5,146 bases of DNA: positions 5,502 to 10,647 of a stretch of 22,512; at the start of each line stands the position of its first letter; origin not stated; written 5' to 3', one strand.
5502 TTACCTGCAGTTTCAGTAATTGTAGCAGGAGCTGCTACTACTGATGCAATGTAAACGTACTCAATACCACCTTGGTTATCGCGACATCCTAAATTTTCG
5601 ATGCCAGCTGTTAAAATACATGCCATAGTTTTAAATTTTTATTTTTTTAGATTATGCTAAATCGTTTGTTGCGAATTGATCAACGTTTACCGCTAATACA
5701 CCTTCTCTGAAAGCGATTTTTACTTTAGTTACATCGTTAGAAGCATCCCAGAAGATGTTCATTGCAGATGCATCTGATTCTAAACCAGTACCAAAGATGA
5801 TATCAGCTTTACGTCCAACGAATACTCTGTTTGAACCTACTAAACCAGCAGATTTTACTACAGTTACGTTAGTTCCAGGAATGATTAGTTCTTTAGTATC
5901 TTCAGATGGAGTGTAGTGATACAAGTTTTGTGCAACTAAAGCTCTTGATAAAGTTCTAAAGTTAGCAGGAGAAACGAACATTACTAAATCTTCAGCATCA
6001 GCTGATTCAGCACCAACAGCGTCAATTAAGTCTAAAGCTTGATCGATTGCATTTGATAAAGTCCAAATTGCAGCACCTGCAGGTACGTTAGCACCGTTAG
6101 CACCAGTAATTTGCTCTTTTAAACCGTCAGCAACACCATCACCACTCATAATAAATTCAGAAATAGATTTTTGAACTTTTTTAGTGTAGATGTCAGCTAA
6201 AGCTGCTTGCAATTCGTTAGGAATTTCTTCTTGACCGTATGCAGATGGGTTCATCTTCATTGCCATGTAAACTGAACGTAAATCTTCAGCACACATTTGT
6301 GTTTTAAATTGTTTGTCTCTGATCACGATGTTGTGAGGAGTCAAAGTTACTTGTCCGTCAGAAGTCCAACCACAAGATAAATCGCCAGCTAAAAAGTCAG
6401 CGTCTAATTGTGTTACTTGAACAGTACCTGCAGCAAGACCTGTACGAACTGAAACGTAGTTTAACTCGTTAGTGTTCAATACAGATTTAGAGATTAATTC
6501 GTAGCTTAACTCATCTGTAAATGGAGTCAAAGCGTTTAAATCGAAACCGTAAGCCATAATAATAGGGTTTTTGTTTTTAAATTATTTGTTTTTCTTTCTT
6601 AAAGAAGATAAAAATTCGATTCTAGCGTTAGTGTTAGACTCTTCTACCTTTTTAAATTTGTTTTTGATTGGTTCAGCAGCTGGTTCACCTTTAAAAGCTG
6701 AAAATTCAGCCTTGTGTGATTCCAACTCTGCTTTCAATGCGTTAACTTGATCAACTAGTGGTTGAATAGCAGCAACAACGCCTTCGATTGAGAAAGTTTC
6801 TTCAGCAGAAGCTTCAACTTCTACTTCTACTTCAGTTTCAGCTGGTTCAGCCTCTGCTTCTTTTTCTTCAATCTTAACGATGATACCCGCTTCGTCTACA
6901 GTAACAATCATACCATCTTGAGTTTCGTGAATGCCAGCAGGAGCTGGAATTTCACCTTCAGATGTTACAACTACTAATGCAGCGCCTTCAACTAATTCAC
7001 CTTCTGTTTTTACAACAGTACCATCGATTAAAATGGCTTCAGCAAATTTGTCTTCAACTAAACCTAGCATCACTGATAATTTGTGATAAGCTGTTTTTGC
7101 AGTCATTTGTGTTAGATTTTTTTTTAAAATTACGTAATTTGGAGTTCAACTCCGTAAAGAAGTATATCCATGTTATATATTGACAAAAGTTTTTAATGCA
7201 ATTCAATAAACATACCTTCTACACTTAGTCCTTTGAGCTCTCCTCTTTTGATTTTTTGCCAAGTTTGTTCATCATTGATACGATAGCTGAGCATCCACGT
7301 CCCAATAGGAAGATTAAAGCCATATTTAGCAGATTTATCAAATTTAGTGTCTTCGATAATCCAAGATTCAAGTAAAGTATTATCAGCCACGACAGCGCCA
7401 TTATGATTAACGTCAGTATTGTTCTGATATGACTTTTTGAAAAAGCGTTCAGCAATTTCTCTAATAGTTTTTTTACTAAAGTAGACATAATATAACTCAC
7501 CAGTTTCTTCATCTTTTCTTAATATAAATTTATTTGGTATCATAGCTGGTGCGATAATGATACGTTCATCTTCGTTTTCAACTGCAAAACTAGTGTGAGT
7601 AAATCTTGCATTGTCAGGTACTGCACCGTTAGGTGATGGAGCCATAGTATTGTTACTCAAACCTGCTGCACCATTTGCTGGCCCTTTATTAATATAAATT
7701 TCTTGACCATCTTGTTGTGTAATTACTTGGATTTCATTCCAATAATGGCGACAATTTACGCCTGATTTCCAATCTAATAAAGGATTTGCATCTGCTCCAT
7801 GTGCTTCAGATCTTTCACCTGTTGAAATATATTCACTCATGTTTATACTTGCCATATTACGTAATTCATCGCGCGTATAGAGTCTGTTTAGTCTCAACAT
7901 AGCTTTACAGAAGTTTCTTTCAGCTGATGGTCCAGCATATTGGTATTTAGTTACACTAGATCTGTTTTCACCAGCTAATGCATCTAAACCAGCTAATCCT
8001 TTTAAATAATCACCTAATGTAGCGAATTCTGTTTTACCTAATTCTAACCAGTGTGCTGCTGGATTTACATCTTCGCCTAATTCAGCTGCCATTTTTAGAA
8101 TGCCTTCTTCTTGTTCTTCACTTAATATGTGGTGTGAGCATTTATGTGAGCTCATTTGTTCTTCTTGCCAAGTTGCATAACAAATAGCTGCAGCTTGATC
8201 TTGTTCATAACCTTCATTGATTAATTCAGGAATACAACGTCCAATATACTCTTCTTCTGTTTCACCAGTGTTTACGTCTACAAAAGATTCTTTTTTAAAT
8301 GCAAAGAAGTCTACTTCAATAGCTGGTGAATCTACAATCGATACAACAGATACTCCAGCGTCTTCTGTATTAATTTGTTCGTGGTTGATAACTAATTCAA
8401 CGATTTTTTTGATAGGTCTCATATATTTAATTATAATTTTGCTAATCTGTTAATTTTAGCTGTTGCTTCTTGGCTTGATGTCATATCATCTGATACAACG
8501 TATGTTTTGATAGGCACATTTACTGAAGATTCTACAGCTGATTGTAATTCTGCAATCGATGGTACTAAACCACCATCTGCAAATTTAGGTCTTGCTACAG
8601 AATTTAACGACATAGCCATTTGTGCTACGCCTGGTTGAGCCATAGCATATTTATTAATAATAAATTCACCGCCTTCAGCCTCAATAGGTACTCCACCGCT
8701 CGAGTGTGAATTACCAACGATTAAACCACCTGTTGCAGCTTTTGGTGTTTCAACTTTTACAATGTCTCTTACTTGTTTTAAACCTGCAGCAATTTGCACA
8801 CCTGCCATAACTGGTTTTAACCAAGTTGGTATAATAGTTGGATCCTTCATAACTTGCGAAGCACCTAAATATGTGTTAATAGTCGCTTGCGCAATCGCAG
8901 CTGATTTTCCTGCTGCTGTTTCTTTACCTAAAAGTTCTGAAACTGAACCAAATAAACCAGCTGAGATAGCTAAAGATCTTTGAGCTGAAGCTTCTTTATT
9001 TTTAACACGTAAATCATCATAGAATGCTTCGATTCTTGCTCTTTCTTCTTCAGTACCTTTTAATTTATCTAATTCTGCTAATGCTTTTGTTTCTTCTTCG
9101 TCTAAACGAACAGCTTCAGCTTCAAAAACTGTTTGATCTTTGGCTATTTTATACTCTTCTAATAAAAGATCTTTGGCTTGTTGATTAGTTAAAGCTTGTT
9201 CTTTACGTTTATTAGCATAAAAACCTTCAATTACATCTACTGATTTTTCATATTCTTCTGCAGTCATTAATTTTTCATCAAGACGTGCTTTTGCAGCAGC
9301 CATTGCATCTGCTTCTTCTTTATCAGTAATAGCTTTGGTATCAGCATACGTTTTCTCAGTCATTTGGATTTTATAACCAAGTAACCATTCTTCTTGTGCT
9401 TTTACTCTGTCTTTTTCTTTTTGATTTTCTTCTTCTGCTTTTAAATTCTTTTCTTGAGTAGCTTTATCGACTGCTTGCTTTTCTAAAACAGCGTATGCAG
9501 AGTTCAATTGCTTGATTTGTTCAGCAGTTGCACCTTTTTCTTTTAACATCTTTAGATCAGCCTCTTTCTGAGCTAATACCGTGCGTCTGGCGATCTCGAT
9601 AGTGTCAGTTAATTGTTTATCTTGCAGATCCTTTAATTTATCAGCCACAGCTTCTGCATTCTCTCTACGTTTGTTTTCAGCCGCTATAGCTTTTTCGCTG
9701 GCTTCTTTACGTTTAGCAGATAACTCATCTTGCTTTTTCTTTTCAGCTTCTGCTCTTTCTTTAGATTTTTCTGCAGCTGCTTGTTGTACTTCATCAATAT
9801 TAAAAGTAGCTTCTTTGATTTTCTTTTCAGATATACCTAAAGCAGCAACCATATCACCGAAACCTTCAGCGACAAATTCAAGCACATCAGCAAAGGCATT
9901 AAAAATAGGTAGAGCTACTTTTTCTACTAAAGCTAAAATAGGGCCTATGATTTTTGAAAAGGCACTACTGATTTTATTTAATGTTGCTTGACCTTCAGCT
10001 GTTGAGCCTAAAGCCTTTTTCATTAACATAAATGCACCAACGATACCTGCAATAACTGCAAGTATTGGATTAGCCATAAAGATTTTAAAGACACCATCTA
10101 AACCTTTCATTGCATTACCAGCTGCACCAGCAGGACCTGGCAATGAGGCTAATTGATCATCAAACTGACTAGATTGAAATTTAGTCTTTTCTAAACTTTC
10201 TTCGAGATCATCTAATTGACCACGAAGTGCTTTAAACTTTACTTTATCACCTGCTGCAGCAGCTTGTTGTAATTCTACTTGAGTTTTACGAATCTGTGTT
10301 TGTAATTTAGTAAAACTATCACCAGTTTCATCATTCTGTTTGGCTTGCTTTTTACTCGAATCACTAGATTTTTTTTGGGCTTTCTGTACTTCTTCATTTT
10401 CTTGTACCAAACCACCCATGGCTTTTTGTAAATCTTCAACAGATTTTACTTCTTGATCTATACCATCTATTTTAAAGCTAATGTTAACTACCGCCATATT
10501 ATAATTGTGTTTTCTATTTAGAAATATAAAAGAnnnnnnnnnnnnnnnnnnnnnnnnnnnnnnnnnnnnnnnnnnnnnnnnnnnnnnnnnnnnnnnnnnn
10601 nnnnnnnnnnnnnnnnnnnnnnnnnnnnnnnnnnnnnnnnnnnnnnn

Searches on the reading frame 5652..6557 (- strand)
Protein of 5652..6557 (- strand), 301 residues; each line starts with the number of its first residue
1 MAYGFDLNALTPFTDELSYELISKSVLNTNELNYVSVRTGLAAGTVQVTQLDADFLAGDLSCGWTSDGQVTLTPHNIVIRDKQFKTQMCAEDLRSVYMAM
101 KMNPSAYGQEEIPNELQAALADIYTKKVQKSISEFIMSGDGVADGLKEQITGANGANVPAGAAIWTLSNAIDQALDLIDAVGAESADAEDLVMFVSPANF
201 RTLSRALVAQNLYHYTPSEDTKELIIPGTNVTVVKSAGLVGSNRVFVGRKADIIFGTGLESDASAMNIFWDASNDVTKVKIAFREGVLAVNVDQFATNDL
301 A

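Call 10: search_protein_families(library=phrogs, proteins=[window:5652-6557:-], max_evalue=0.001)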
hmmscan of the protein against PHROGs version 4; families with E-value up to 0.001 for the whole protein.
window:5652-6557:- (301 aa): 1 family
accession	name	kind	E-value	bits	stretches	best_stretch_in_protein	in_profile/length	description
phrog_11320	-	unknown function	7.6e-12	45.7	1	59-217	61-220/324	-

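Call 11: search_protein_families(library=pfam, proteins=[window:5652-6557:-], max_evalue=0.001)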
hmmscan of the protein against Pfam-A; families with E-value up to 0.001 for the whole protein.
window:5652-6557:- (301 aa): 0 families

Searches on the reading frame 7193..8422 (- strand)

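Call 10: search_protein_families(library=phrogs, proteins=[window:7193-8422:-], max_evalue=0.001)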
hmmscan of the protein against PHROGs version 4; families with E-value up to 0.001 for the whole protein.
window:7193-8422:- (409 aa): 10 families
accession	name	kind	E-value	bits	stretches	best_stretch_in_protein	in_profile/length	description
phrog_24921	-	unknown function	4.6e-39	135.5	1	279-405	44-170/349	-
phrog_34096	-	head and packaging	2.8e-13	50.5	1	272-402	120-232/412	head maturation protease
phrog_3017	-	head and packaging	1.2e-10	42.2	1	316-404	71-151/402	head maturation protease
phrog_15223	-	other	1.5e-10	42.4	1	314-406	32-115/199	protease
phrog_1530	-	other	3.5e-10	40.7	1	283-404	243-348/379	DNA methyltransferase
phrog_33693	-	head and packaging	5.5e-07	29.4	1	157-246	437-520/560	portal protein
phrog_19260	-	unknown function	5.6e-07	30.3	1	317-403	69-148/253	-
phrog_33677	-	head and packaging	3.8e-06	27.2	1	285-404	155-263/564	head maturation protease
phrog_13242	-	unknown function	0.00045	20.3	1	268-404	298-422/450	-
phrog_2423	-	unknown function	0.00075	20.5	0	60-88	12-40/52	-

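Call 11: search_protein_families(library=pfam, proteins=[window:7193-8422:-], max_evalue=0.001)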
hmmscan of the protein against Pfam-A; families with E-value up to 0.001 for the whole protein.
window:7193-8422:- (409 aa): 1 family
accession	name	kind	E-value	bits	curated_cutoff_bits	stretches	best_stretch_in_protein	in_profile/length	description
PF14550.11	Peptidase_S78_2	-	1.9e-16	60.7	24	1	280-404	6-121/126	Putative phage serine protease XkdF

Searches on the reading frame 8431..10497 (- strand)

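Call 10: search_protein_families(library=phrogs, proteins=[window:8431-10497:-], max_evalue=0.001)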
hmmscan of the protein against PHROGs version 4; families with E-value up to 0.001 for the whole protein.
window:8431-10497:- (688 aa): 3 families
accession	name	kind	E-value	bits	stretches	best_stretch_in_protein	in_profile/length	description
phrog_1538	-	tail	9.2e-07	28.9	1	20-646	129-716/811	tail length tape measure protein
phrog_26804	-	unknown function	7.7e-06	24.9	1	338-621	719-1010/1066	-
phrog_1506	-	tail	0.00021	20.5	1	528-626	1117-1213/1269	tail length tape measure protein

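Call 11: search_protein_families(library=pfam, proteins=[window:8431-10497:-], max_evalue=0.001)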
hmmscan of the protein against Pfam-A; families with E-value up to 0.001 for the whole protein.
window:8431-10497:- (688 aa): 0 families
